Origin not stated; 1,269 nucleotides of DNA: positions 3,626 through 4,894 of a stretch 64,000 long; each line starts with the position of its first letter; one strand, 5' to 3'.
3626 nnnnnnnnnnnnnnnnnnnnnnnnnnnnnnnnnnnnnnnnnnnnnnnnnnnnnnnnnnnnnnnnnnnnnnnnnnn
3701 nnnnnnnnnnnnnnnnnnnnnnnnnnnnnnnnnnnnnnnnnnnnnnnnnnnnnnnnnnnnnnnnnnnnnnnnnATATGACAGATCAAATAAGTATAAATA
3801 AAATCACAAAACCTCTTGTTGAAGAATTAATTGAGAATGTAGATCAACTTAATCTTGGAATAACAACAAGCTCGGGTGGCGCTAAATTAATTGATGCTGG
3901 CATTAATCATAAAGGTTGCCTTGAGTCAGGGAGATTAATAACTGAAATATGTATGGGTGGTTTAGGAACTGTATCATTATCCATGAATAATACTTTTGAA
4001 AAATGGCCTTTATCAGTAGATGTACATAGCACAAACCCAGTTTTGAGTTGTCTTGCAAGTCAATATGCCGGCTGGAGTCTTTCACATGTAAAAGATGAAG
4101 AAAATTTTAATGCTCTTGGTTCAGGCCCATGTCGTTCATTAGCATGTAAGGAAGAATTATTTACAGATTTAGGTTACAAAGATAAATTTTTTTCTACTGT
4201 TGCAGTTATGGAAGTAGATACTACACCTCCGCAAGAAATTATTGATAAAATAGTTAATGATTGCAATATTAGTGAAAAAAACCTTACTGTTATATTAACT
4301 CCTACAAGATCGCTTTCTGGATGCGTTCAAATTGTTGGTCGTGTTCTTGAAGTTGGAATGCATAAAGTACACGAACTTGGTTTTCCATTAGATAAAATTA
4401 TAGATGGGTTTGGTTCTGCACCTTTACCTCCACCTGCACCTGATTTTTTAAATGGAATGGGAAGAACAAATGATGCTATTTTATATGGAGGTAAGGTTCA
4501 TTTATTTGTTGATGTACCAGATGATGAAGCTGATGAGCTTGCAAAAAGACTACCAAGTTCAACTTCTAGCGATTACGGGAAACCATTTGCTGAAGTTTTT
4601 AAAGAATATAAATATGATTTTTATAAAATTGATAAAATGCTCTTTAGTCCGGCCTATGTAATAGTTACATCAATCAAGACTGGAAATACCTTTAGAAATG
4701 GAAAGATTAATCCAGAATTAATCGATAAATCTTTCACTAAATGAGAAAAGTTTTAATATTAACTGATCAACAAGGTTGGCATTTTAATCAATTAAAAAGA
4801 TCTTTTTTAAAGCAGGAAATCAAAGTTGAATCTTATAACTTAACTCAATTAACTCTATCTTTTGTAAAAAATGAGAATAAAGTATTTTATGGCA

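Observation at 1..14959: Compact H4MPT/methylofuran-linked formaldehyde-oxidation and cofactor-biosynthesis island in a very AT-rich genome that also encodes Sox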

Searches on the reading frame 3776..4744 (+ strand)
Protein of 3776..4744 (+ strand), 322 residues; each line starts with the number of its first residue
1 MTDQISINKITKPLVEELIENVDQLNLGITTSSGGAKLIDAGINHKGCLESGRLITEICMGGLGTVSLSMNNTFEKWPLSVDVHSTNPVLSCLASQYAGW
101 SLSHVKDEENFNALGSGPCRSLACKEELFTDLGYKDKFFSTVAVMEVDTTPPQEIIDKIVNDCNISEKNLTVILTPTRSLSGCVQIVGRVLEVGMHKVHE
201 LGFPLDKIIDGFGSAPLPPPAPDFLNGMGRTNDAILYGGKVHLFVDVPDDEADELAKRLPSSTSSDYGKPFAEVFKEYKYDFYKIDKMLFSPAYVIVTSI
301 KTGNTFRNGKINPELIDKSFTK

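Call 5: search_protein_families(library=ncbifam, proteins=[window:3776-4744:+], max_evalue=0.001)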
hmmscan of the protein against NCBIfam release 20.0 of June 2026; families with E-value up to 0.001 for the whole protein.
window:3776-4744:+ (322 aa): 1 family
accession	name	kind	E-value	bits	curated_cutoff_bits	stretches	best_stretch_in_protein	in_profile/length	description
TIGR03120.1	one_C_mch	equivalog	3.5e-121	404.2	228.8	1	6-320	1-312/313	methenyltetrahydromethanopterin cyclohydrolase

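Call 7: search_protein_families(library=pfam, proteins=[window:3776-4744:+], max_evalue=0.001)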
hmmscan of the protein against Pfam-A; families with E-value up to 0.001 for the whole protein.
window:3776-4744:+ (322 aa): 1 family
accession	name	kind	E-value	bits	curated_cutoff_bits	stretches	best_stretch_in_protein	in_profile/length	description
PF02289.21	MCH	-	4.7e-124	414.1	25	1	6-320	1-311/311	Cyclohydrolase (MCH)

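Call 14: find_related_loci(query=window:3776-4744:+, collection=genome_contigs, flank=10000)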
Query window:3776-4744:+ (322 aa) in genome_contigs; peptide patterns used: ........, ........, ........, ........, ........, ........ (x = any residue, [..] = any of these).
211 stretches matched a pattern; 69 encode a relative of the query (tblastn E <= 1e-3); 69 distinct loci.
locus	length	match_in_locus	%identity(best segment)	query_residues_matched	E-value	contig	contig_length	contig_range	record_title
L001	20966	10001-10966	94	1-322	0e+0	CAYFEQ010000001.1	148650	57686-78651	MAG TPA_asm: uncultured Ectothiorhodospiraceae bacterium isolate ERP001736_co1_220 genome assembly, contig: NODE_18_leng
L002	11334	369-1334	92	1-322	0e+0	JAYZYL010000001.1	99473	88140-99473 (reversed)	MAG: Pseudomonadota bacterium isolate XB_MAG61 DB_MAG61_0001, whole genome shotgun sequence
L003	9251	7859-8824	78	1-322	5e-177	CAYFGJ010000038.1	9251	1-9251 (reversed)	MAG TPA_asm: uncultured Ectothiorhodospiraceae bacterium isolate ERP001736_co2_127 genome assembly, contig: NODE_3696_le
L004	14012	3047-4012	77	1-322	3e-172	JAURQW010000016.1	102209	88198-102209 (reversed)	MAG: Gammaproteobacteria bacterium isolate SFB_South_Co_87 k141_3055880, whole genome shotgun sequence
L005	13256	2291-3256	76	1-322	3e-171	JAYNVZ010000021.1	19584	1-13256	MAG: Gammaproteobacteria bacterium isolate 139560_S161_vamb_bins.tsv.053 NODE_2240_length_19584_cov_5.109427, whole geno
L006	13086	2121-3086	75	1-322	7e-169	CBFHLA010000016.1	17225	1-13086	MAG: Gammaproteobacteria bacterium isolate AGTU_288_bin_29_indstr genome assembly, contig: AGTU_288_bin_29_indstr_c16, w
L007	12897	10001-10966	75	1-322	8e-169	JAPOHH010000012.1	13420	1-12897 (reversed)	MAG: bacterium isolate bin4 k141_816133_length_13420_cov_50.5960, whole genome shotgun sequence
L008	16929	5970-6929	76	1-320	1e-168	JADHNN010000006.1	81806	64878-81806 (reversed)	MAG: Gammaproteobacteria bacterium isolate BS301-5m-G69 BS301-5m-C307, whole genome shotgun sequence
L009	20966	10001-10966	76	1-322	1e-167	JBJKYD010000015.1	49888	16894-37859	MAG: Gammaproteobacteria bacterium isolate LRMED-302 Gammaproteobacteria-LRMED-302-C15, whole genome shotgun sequence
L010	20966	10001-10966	76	1-322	4e-167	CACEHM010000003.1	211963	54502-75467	uncultured gamma proteobacterium genome assembly, contig: AG-390-N19_NODE_3, whole genome shotgun sequence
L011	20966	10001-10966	78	1-322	3e-177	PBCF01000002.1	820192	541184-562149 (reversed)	MAG: Gammaproteobacteria bacterium isolate SP4045 67908, whole genome shotgun sequence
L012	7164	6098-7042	55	6-320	4e-115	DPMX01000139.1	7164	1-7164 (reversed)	MAG TPA_asm: Gammaproteobacteria bacterium isolate UBA11873 contig_330062, whole genome shotgun sequence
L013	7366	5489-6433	54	7-321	3e-114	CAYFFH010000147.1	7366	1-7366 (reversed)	MAG TPA_asm: uncultured Enterobacteriaceae bacterium isolate ERP001736_co3_459 genome assembly, contig: NODE_7443_length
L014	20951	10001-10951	42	1-320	3e-84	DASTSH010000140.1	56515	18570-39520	MAG TPA_asm: Gemmatimonadaceae bacterium isolate SMAG_U2275 k141_103677, whole genome shotgun sequence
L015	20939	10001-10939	42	5-320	4e-83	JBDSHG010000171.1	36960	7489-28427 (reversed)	MAG: Gemmatimonadaceae bacterium isolate cluster1_bin.270 k127_15624117, whole genome shotgun sequence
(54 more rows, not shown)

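Call 17: search_protein_families(library=ncbifam, proteins=[L001:5732-6979:-, L001:4068-5726:-, L001:3175-4071:-, L001:2378-3178:-, L001:137-1840:+, L001:1782-2375:+, L011:113-1891:+, L011:1898-2413:+], max_evalue=0.00001)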
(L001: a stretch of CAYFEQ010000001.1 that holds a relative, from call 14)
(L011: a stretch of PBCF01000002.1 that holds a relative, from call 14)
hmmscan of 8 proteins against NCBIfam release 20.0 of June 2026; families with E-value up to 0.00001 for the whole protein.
L001:5732-6979:- (415 aa): 1 family
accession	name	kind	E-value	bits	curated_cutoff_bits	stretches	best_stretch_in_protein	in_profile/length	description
TIGR03129.1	one_C_dehyd_B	equivalog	4.4e-55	186.9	327.8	1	9-413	2-416/421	formylmethanofuran dehydrogenase subunit B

L001:4068-5726:- (552 aa): 31 families (the best 25 are shown)
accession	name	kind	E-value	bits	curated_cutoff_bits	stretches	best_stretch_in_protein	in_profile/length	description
TIGR03121.1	one_C_dehyd_A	equivalog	3.3e-215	715.5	392.75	1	4-536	3-555/556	formylmethanofuran dehydrogenase subunit A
NF042911.1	FMH_DH_FwdA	exception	1.4e-144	482.7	950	1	5-535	4-560/569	tungsten-dependent formylmethanofuran dehydrogenase subunit FwdA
NF006689.0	PRK09237.1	equivalog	1.7e-16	59.8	371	1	5-63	7-66/383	amidohydrolase/deacetylase family metallohydrolase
TIGR01975.1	isoAsp_dipep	equivalog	7.4e-14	51.7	331.25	1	403-484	309-385/389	beta-aspartyl-peptidase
TIGR03178.1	allantoinase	equivalog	1.5e-11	43.8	357.85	0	417-461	342-386/441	allantoinase AllB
NF006560.0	PRK09061.1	subfamily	1.8e-11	43.1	340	0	5-62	30-86/517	amidohydrolase family protein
NF002668.0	PRK02382.1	equivalog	3.9e-10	39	452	0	419-463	331-376/436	dihydroorotase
NF004839.0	PRK06189.1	equivalog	6.2e-10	38.3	631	1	418-461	349-392/451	allantoinase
NF009941.0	PRK13404.1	subfamily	1.2e-09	37.4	647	0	423-463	366-407/478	dihydropyrimidinase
NF005759.0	PRK07583.1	equivalog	1.3e-09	37.2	403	0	21-68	40-89/438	cytosine deaminase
TIGR02033.1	D-hydantoinase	equivalog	2e-09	36.9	393.25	0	20-64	15-61/454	dihydropyrimidinase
TIGR00857.1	pyrC_multi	subfamily_domain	2.1e-09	36.9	279.05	0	421-461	330-370/412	dihydroorotase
NF006844.0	PRK09357.2-5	equivalog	4.3e-09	35.9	701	0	5-63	6-64/422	dihydroorotase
NF011987.0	PRK15446.2-3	subfamily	4.8e-09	35.5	253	0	430-485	335-386/395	alpha-D-ribose 1-methylphosphonate 5-triphosphate diphosphatase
NF009060.0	PRK12394.1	equivalog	1.8e-08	33.6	442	0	5-63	7-65/381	metallo-dependent hydrolase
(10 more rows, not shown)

L001:3175-4071:- (298 aa): 2 families
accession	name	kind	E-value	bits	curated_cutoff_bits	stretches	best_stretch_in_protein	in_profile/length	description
NF002554.0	PRK02114.1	subfamily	3.8e-132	440.2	297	1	3-297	3-296/297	formylmethanofuran--tetrahydromethanopterin N-formyltransferase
TIGR03119.1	one_C_fhcD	equivalog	2.2e-126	421.2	292.6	1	8-295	1-287/288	formylmethanofuran--tetrahydromethanopterin N-formyltransferase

L001:2378-3178:- (266 aa): 3 families
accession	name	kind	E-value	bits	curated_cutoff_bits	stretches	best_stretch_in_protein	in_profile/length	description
TIGR03122.1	one_C_dehyd_C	equivalog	7.5e-47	159.8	130.65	1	4-229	1-233/260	formylmethanofuran dehydrogenase subunit C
NF042910.1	FMH_DH_FwdC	exception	1.1e-27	96.7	340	1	6-205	4-208/271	tungsten-dependent formylmethanofuran dehydrogenase subunit FwdC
NF008730.0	PRK11750.1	equivalog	9.4e-12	43.1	1047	1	68-222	1259-1419/1490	glutamate synthase large subunit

L001:137-1840:+ (567 aa): 5 families
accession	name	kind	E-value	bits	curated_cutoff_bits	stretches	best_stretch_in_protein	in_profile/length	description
TIGR03791.1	TTQ_mauG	equivalog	1.2e-64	218.4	443.85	2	214-409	1-191/291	tryptophan tryptophylquinone biosynthesis enzyme MauG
TIGR04039.1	MXAN_0977_Heme2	hypoth_equivalog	4.6e-64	216.6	362.85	1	209-537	2-326/336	MbnH family di-heme enzyme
TIGR03981.2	SAM_quin_mod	hypoth_equivalog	2e-31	109.3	340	2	444-498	304-358/411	His-Xaa-Ser system-associated MauG-like protein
NF052341.1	hydrazine_gamma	equivalog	5.6e-08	32.1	625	0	344-532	173-339/339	hydrazine synthase subunit gamma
NF052342.1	hydrazine_BC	exception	3.2e-06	25.6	1250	0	214-532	414-690/690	hydrazine synthase subunit beta-gamma fusion subunit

L001:1782-2375:+ (197 aa): 8 families
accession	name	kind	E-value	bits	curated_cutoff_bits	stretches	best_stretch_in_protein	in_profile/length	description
NF002854.0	PRK03147.1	subfamily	5e-29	101.4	170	1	29-177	13-160/176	thiol-disulfide oxidoreductase ResA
NF047696.1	ThlDiSintTplARhiz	equivalog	1.1e-17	64.5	230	1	55-181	74-205/219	thiol:disulfide interchange protein TlpA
NF041202.1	StoA_CxxC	exception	9.3e-15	54.9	210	1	61-170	36-145/163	endospore biogenesis thiol-disulfide oxidoreductase StoA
TIGR00385.1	dsbE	subfamily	3.5e-12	46.2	123.15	1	37-176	20-157/173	DsbE family thiol:disulfide interchange protein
NF041054.1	WAxxUGC_long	equivalog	1.6e-10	40.8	300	1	55-171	81-196/354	ResA-like WAxxUGC motif-containing protein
NF011941.0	PRK15412.1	equivalog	1.9e-07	30.8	359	1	56-175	43-161/185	thiol:disulfide interchange protein DsbE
TIGR01068.1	thioredoxin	equivalog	3.8e-06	27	96.8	0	78-113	14-50/101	thioredoxin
NF006960.0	PRK09437.1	equivalog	7.3e-06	26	140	0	52-146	4-98/156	thioredoxin-dependent thiol peroxidase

L011:113-1891:+ (592 aa): 6 families
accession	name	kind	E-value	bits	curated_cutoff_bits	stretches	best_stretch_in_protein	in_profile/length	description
TIGR03791.1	TTQ_mauG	equivalog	1.1e-63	215.1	443.85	2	239-434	1-191/291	tryptophan tryptophylquinone biosynthesis enzyme MauG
TIGR04039.1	MXAN_0977_Heme2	hypoth_equivalog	1.9e-63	214.6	362.85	1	234-561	2-325/336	MbnH family di-heme enzyme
TIGR03981.2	SAM_quin_mod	hypoth_equivalog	6.7e-32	110.9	340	2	468-523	303-358/411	His-Xaa-Ser system-associated MauG-like protein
NF052341.1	hydrazine_gamma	equivalog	2.6e-09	36.5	625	1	366-557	170-339/339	hydrazine synthase subunit gamma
NF052342.1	hydrazine_BC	exception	2.7e-08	32.5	1250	1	366-557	521-690/690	hydrazine synthase subunit beta-gamma fusion subunit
NF040606.1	CytoC_perox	subfamily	2.4e-06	27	150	0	482-519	415-452/524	di-heme-cytochrome C peroxidase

L011:1898-2413:+ (171 aa): 11 families
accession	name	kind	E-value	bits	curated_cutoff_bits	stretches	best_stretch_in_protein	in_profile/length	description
NF002854.0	PRK03147.1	subfamily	1.6e-28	99.8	170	1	27-161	34-168/176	thiol-disulfide oxidoreductase ResA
NF047696.1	ThlDiSintTplARhiz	equivalog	9.2e-23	81.1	230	1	39-160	81-210/219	thiol:disulfide interchange protein TlpA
TIGR00385.1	dsbE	subfamily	3.3e-18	65.9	123.15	1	35-152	40-159/173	DsbE family thiol:disulfide interchange protein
NF041202.1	StoA_CxxC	exception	1.4e-15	57.6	210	1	12-150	8-151/163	endospore biogenesis thiol-disulfide oxidoreductase StoA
NF011941.0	PRK15412.1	equivalog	9.3e-11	41.6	359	1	35-153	45-165/185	thiol:disulfide interchange protein DsbE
TIGR01068.1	thioredoxin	equivalog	4.7e-10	39.5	96.8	1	46-86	5-45/101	thioredoxin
NF041054.1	WAxxUGC_long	equivalog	1.7e-09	37.4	300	1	33-147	82-197/354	ResA-like WAxxUGC motif-containing protein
TIGR01126.1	pdi_dom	equivalog_domain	1e-06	28.9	107.2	0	52-91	11-50/105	protein disulfide-isomerase domain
NF047697.1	ThioredTrxAClost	equivalog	1.9e-06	28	140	1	54-94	16-57/105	thioredoxin TrxA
NF006960.0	PRK09437.1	equivalog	3.9e-06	26.8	140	0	26-124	1-99/156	thioredoxin-dependent thiol peroxidase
NF006898.0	PRK09381.1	equivalog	5.1e-06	26.8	138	0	45-101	11-66/109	thioredoxin TrxA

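Call 59: find_homologous_proteins(query=L001:137-1840:+, max_evalue=1e-30)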
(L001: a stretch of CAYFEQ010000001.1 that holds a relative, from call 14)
Query L001:137-1840:+ (567 aa): 4079 proteins with E <= 1e-30 among 8000 candidates; the best 120 are listed.
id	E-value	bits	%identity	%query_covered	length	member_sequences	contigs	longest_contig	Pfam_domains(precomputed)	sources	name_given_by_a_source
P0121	0.0e+0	1308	100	100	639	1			PF03150.20,PF02630.21,PF00034.27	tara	tara:strand:- start:4711 stop:6630 length:1920 start_codon:yes stop_codon:yes gene_type:complete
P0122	0.0e+0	1303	100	100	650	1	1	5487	PF03150.20,PF02630.21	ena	-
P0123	0.0e+0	1227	93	100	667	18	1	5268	PF03150.20,PF02630.21,PF00034.27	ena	-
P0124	0.0e+0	1182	89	100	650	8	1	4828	PF03150.20,PF02630.21,PF00034.27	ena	-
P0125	0.0e+0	1139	86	100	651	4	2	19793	PF03150.20,PF02630.21,PF00034.27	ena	-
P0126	0.0e+0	1124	84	100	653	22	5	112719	PF03150.20,PF02630.21,PF00034.27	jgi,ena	-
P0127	0.0e+0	1079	81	100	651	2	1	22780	PF03150.20,PF02630.21,PF00034.27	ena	-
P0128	0.0e+0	1077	81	100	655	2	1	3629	PF03150.20,PF02630.21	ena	-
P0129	1.2e-291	986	73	100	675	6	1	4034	PF03150.20,PF02630.21,PF08238.19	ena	-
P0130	2.6e-291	985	73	100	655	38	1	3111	PF03150.20,PF02630.21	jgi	jgi:cytochrome c peroxidase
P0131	1.1e-290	983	74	100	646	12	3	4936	PF03150.20,PF02630.21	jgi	-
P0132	2.1e-289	979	73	100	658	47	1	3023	PF03150.20,PF02630.21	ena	-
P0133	8.3e-286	967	72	100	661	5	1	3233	PF03150.20,PF02630.21,PF00034.27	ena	-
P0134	7.9e-283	957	72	100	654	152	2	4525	PF03150.20,PF02630.21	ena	-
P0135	2.6e-277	939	70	100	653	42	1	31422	PF03150.20,PF02630.21,PF00034.27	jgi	-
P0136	2.6e-276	936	69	100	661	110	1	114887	PF03150.20,PF02630.21,PF00034.27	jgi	jgi:cytochrome c peroxidase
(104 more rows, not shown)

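Call 60: find_encoding_contigs(protein=P0126, flank=10000, max_places=3)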
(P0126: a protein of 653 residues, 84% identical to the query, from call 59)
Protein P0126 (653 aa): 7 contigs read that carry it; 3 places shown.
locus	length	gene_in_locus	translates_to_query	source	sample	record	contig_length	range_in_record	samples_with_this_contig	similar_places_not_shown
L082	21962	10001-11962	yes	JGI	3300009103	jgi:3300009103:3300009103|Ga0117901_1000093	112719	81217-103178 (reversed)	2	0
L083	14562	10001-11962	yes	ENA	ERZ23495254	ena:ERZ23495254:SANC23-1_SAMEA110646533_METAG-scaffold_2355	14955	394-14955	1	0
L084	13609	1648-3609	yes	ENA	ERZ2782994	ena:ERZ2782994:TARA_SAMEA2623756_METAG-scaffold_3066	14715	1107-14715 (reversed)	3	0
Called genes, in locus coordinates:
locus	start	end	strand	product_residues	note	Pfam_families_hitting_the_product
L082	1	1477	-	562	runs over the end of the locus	PF01257:2Fe-2S_thioredx, PF01512:Complex1_51K, PF10531:SLBB (weak), PF10589:NADH_4Fe-4S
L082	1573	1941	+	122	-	PF01329:Pterin_4a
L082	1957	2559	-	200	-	PF00578:AhpC-TSA (weak), PF02630:SCO1-SenC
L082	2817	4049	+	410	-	PF00487:FA_desaturase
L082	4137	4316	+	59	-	PF06902:Fer4_19, PF13370:Fer4_13 (weak)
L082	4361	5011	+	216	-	-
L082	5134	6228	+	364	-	PF00111:Fer2, PF00175:NAD_binding_1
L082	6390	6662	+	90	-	-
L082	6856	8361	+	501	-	-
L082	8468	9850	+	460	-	PF05694:SBP56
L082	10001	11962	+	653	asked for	PF02630:SCO1-SenC, PF00034:Cytochrom_C (faint), PF03150:CCP_MauG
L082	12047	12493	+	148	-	PF08534:Redoxin, PF00578:AhpC-TSA, PF00085:Thioredoxin (faint), PF13905:Thioredoxin_8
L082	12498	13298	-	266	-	PF01493:GXGXG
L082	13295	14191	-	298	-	PF01913:FTR, PF02741:FTR_C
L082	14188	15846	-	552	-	PF01979:Amidohydro_1 (faint), PF07969:Amidohydro_3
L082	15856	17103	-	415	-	-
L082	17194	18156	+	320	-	PF00288:GHMP_kinases_N (weak)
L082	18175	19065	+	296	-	PF09176:Mpt_N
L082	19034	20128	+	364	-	PF02655:ATP-grasp_3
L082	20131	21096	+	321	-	PF02289:MCH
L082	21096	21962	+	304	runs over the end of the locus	PF14397:ATPgrasp_ST (faint), PF02655:ATP-grasp_3, PF08443:RimK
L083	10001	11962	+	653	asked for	PF02630:SCO1-SenC, PF00034:Cytochrom_C (faint), PF03150:CCP_MauG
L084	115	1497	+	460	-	PF05694:SBP56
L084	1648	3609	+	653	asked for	PF02630:SCO1-SenC, PF00034:Cytochrom_C (faint), PF03150:CCP_MauG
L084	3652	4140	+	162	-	PF00578:AhpC-TSA, PF08534:Redoxin, PF00085:Thioredoxin (faint), PF13905:Thioredoxin_8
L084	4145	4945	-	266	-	PF01493:GXGXG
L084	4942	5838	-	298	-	PF01913:FTR, PF02741:FTR_C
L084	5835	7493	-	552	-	PF01979:Amidohydro_1 (faint), PF07969:Amidohydro_3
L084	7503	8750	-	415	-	-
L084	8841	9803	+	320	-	PF00288:GHMP_kinases_N (weak)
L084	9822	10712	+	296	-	PF09176:Mpt_N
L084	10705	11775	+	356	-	PF02655:ATP-grasp_3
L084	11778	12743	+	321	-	PF02289:MCH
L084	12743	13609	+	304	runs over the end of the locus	PF14397:ATPgrasp_ST (faint), PF02655:ATP-grasp_3, PF08443:RimK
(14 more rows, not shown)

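Call 62: find_encoding_contigs(protein=P0123, flank=10000, max_places=3)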
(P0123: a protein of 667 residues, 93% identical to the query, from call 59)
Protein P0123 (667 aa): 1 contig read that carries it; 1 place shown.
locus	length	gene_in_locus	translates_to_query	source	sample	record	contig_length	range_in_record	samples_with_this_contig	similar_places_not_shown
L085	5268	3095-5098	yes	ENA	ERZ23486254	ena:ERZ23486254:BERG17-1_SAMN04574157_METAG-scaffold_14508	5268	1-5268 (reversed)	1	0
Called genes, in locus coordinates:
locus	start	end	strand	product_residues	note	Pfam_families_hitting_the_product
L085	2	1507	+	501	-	?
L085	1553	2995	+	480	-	PF05694:SBP56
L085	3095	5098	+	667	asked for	PF02630:SCO1-SenC, PF00034:Cytochrom_C (faint), PF03150:CCP_MauG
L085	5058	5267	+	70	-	?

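Call 63: list_cluster_members(proteins=[P0123, P0124])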
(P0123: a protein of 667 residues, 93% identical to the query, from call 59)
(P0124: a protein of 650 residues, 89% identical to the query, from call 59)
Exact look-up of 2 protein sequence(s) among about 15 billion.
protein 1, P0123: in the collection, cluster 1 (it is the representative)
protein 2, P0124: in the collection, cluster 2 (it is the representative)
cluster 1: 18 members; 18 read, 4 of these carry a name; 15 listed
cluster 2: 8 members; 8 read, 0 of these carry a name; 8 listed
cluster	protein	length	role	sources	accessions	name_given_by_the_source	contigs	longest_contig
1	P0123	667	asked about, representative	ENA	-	-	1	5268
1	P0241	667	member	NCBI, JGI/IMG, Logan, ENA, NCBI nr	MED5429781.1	MAG: cytochrome c peroxidase [Pseudomonadota bacterium] | cytochrome c peroxidase [Pseudomonadota bacterium]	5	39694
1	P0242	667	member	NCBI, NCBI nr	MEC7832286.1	MAG: cytochrome c peroxidase [Pseudomonadota bacterium] | cytochrome c peroxidase [Pseudomonadota bacterium]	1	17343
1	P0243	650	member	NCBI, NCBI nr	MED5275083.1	MAG: cytochrome c peroxidase [Pseudomonadota bacterium] | cytochrome c peroxidase [Pseudomonadota bacterium]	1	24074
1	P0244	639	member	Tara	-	strand:+ start:12165 stop:14084 length:1920 start_codon:yes stop_codon:yes ...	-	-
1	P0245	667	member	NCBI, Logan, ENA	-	-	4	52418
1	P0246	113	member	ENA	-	-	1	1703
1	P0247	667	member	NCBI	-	-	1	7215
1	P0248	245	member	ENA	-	-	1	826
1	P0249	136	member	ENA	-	-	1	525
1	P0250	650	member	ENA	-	-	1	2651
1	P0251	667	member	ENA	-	-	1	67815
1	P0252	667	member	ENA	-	-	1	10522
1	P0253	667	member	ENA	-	-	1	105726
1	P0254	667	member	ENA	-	-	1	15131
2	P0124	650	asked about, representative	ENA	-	-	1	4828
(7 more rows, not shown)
